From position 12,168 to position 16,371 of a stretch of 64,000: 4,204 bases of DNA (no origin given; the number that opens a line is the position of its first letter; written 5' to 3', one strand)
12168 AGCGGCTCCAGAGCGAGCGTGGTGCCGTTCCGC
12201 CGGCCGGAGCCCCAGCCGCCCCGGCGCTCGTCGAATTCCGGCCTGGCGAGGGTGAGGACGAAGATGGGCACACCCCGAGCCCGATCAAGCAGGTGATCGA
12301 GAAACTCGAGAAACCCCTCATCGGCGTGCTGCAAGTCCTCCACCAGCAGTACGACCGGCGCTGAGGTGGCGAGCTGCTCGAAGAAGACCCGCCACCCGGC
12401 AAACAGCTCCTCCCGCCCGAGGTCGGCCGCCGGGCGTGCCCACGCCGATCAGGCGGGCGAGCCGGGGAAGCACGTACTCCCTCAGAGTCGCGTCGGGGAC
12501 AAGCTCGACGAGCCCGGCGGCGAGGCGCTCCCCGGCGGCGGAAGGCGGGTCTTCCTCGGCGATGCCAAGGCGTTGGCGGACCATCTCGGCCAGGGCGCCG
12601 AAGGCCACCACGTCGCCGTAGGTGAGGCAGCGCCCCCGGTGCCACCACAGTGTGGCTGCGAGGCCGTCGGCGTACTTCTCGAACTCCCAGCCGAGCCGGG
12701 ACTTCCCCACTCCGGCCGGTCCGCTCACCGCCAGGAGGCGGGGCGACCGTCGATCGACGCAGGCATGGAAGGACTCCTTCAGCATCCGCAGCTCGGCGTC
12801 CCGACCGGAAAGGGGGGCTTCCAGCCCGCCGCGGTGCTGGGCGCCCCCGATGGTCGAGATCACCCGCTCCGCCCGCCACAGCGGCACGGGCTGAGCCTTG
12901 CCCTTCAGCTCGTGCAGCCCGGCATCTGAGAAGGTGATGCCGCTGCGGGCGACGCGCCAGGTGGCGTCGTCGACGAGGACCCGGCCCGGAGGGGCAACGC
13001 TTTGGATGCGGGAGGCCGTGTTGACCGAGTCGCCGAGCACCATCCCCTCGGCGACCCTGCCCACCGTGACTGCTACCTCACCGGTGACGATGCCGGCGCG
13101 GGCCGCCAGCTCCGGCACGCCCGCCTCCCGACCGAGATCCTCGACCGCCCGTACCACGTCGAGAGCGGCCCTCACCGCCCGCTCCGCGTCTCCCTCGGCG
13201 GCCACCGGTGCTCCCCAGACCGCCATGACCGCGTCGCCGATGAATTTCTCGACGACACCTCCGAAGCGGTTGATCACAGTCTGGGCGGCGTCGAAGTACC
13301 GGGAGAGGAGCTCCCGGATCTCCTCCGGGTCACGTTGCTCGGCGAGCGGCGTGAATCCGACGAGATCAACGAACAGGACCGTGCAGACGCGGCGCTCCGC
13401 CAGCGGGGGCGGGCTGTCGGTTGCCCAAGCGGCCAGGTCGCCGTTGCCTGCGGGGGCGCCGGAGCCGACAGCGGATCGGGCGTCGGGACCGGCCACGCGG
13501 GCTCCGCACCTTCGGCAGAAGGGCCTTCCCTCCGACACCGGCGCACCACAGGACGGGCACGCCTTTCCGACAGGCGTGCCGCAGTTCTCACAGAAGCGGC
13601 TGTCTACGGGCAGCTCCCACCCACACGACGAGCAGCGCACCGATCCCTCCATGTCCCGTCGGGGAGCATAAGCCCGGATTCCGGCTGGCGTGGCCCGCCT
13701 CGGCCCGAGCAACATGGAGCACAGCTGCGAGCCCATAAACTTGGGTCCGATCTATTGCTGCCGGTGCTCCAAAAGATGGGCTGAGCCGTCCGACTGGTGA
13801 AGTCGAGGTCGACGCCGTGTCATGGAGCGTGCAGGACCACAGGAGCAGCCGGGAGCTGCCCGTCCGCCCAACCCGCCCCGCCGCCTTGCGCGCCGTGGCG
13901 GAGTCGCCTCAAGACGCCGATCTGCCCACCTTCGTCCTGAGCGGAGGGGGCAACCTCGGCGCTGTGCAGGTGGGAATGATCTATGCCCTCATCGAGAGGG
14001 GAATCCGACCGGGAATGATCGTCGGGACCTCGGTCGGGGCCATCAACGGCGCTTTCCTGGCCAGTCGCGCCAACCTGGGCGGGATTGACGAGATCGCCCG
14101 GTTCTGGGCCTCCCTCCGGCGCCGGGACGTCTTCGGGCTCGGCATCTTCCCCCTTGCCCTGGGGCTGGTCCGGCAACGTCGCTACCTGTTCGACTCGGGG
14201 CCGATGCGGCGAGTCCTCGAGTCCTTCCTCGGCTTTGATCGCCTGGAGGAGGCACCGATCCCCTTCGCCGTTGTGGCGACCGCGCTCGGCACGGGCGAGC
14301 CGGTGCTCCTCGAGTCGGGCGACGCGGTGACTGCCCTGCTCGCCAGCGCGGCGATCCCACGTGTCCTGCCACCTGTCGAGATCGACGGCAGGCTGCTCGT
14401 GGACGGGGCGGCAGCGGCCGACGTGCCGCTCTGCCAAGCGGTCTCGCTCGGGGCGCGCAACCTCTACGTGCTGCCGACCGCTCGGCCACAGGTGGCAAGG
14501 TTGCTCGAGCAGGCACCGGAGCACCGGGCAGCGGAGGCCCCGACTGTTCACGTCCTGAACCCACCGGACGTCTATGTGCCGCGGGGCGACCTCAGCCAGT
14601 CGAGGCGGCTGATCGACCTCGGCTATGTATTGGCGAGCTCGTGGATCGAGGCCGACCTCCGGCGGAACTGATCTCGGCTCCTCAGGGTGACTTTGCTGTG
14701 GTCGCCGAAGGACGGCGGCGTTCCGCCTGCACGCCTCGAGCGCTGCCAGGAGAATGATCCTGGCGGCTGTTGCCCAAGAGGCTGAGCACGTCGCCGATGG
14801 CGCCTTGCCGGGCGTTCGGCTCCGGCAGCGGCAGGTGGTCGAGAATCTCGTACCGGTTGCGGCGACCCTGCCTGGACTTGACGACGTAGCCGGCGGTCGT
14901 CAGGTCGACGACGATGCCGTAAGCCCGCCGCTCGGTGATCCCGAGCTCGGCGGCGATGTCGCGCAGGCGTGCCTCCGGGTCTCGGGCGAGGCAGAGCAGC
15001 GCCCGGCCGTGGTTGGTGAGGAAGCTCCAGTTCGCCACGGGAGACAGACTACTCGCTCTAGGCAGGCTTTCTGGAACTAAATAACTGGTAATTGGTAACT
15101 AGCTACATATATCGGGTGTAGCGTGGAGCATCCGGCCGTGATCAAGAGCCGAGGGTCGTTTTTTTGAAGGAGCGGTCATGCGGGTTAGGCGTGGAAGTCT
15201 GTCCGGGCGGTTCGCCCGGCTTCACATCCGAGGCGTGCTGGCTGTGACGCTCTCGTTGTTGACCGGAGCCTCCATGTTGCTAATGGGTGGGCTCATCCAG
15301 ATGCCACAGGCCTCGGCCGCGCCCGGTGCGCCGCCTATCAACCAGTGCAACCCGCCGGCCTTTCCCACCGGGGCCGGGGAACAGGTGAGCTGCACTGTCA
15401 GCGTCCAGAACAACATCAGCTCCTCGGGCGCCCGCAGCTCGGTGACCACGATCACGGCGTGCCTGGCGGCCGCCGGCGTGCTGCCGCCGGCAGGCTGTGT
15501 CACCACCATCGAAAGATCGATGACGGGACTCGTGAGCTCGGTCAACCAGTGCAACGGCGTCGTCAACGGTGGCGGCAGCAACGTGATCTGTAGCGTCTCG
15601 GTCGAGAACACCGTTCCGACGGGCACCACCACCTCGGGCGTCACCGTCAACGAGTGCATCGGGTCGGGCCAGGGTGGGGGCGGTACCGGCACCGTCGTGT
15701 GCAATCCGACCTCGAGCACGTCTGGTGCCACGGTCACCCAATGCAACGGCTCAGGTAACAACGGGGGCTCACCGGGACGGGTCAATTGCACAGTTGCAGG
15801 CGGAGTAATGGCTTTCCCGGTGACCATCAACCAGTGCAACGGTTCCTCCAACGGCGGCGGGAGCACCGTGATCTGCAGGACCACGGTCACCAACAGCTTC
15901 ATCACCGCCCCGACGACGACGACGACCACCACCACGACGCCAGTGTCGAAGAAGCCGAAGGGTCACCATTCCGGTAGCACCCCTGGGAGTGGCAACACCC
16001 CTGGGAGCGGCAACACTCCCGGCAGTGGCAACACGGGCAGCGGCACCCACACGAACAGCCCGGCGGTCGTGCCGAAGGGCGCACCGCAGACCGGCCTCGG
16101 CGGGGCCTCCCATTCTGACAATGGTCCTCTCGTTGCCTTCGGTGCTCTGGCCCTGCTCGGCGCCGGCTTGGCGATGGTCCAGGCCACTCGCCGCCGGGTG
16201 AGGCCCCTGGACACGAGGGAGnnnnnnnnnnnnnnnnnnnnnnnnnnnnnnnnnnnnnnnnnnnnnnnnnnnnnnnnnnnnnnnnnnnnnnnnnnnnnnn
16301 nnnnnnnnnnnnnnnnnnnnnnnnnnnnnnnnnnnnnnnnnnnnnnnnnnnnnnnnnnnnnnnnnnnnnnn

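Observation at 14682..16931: Class F sortase with a dedicated substrate built from six CX12-16C glycine-rich loops and a non-canonical APQTG sorting signal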

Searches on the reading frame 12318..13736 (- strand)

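Call 76: search_protein_families(library=pfam, proteins=[window:12318-13736:-], max_evalue=0.001)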
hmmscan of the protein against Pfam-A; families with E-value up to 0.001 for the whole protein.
window:12318-13736:- (472 aa): 8 families
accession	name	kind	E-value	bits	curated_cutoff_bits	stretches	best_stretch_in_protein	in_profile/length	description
PF00211.25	Guanylate_cyc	-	2.8e-22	79.6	21.9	1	118-282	9-175/183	Adenylate and Guanylate cyclase catalytic domain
PF13240.11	Zn_Ribbon_1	-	2.5e-14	52.9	25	2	35-56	2-23/23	zinc-ribbon domain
PF12773.13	DZR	-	3.5e-11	43.5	27.3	1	35-78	1-45/45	Double zinc ribbon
PF13191.12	AAA_16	-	6.4e-11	43.5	32.6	1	309-429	2-104/167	AAA ATPase domain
PF13248.11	Zn_ribbon_3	-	9.4e-11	41.2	27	2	58-80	3-25/26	zinc-ribbon domain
PF24460.1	DUF7575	-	4.5e-05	23.2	28.5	0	31-56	2-27/28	Domain of unknown function (DUF7575)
PF17032.10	Zn_ribbon_15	-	8.1e-05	23.8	28.9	0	14-53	51-73/73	zinc-ribbon family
PF18912.6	DZR_2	-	0.00017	21.8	27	0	59-81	9-31/56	Double zinc ribbon domain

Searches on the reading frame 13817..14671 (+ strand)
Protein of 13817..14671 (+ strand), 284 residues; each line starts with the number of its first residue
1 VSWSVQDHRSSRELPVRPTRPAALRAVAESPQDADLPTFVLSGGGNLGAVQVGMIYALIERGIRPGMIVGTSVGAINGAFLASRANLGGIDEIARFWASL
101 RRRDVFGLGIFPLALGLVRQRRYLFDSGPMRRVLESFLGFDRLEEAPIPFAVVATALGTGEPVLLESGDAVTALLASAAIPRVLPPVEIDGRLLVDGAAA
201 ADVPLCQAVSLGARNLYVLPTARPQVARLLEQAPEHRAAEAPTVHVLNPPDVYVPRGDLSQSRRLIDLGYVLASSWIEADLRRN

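Call 3: search_protein_families(library=pfam, proteins=[window:13817-14671:+], max_evalue=1)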
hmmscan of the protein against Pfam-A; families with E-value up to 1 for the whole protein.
window:13817-14671:+ (284 aa): 1 family
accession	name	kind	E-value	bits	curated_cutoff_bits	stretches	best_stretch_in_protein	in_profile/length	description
PF01734.28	Patatin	-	1e-30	107.8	27.7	1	40-205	2-187/191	Patatin-like phospholipase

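Call 4: search_protein_families(library=ncbifam, proteins=[window:13817-14671:+], max_evalue=1)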
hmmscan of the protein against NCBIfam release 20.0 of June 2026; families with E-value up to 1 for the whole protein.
window:13817-14671:+ (284 aa): 4 families
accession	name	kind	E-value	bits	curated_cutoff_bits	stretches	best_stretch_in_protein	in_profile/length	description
NF007623.0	PRK10279.1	equivalog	5.2e-18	65.2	272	1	41-214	10-173/301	patatin-like phospholipase RssA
NF041079.1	CBASS_lipase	equivalog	0.00029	20.2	200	1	66-207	36-183/317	CBASS cGAMP-activated phospholipase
NF043045.1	T4SS_VpdC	equivalog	0.00097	17.3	1000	1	34-102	303-368/880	Dot/Icm T4SS effector VpdC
NF040607.1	mycolic_Pks13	equivalog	0.31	8.3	2100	1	49-82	731-764/1680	polyketide synthase Pks13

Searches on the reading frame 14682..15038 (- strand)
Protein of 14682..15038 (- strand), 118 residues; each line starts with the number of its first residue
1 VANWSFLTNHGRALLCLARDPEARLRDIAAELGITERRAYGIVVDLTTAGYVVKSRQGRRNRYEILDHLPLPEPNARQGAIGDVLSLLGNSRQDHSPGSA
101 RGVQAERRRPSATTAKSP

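Call 3: search_protein_families(library=pfam, proteins=[window:14682-15038:-], max_evalue=1)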
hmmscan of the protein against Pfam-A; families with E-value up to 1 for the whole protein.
window:14682-15038:- (118 aa): 15 families
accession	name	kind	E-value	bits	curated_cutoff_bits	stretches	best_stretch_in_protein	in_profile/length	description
PF01978.25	TrmB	-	3.1e-05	24.2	25.6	1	13-67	13-66/68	Sugar-specific transcriptional regulator TrmB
PF09339.16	HTH_IclR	-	5.5e-05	23.3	22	1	14-54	9-50/52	IclR helix-turn-helix domain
PF12802.13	MarR_2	-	0.00097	19.7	27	1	10-60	7-60/61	MarR family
PF02082.26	Rrf2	-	0.007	17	30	1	12-65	10-65/132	Iron-dependent Transcriptional regulator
PF13412.12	HTH_24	-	0.017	15.1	21.9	1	12-52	7-47/48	Winged helix-turn-helix DNA-binding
PF08279.18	HTH_11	-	0.02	15.2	25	1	19-59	13-52/55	HTH domain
PF24034.1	DUF7343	-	0.03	14.6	27.6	1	8-61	3-57/62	Domain of unknown function (DUF7343)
PF13518.12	HTH_28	-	0.039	14.5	25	1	12-45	4-35/52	Helix-turn-helix domain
PF13384.12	HTH_23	-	0.047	14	24.6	1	12-42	9-37/50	Homeodomain-like domain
PF17700.6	DUF5546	-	0.053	14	29.4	1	48-103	25-75/135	Family of unknown function (DUF5546)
PF13404.12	HTH_AsnC-type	-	0.053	13.8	27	1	14-36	9-31/42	AsnC-type helix-turn-helix domain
PF21476.4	PF0610-like_N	-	0.054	14.2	33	1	15-41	10-33/50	PF0610-like, N-terminal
PF02319.26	E2F_TDP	-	0.063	13.5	25.7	1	19-56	20-57/65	E2F/DP family winged-helix DNA-binding domain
PF07848.18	PaaX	-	0.065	13.9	24.8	1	25-68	26-69/70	PaaX-like protein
PF13463.12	HTH_27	-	0.077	13.7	22.2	1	13-62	8-61/68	Winged helix DNA-binding domain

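Call 4: search_protein_families(library=ncbifam, proteins=[window:14682-15038:-], max_evalue=1)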
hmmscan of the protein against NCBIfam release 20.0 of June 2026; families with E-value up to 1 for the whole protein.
window:14682-15038:- (118 aa): 5 families
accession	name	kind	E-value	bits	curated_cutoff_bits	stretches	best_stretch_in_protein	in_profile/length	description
NF047906.1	CdPbTransRegCmtR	equivalog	0.012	15.5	150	1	26-68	38-80/104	Cd(II)/Pb(II)-sensing metalloregulatory transcriptional regulator CmtR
NF033788.1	HTH_metalloreg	subfamily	0.026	14.3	55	1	14-67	17-70/77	metalloregulator ArsR/SmtB family transcription factor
NF008273.0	PRK11050.1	equivalog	0.06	13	153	1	19-55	51-87/156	manganese-binding transcriptional regulator MntR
TIGR00738.1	rrf2_super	superfamily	0.094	12.6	73.3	1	12-64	12-66/132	Rrf2 family transcriptional regulator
TIGR02277.1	PaaX_trns_reg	equivalog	0.1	12.1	264.55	1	25-68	23-66/279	phenylacetic acid degradation operon negative regulatory protein PaaX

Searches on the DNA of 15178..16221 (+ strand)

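Call 47: search_rna_families(sources=[L002, L022, L028, L004, L080], threshold=evalue, max_evalue=1)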
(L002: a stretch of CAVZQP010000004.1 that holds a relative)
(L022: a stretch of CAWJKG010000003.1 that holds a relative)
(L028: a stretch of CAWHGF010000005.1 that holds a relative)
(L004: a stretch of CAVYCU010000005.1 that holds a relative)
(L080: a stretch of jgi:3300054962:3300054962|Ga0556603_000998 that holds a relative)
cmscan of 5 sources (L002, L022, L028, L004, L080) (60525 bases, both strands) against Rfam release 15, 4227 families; matches with E-value up to 1: 2.
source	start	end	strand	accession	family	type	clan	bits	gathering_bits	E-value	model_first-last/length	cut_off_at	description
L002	11664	11734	+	RF00718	mir-431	Gene; miRNA;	-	31.7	70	0.16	1-86/86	no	mir-431 microRNA precursor family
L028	1274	1333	+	RF01516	v-snoRNA-1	Gene; snRNA; snoRNA; CD-box;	-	25.2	75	0.88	1-65/65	no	Human herpesvirus 1 small nucleolar RNA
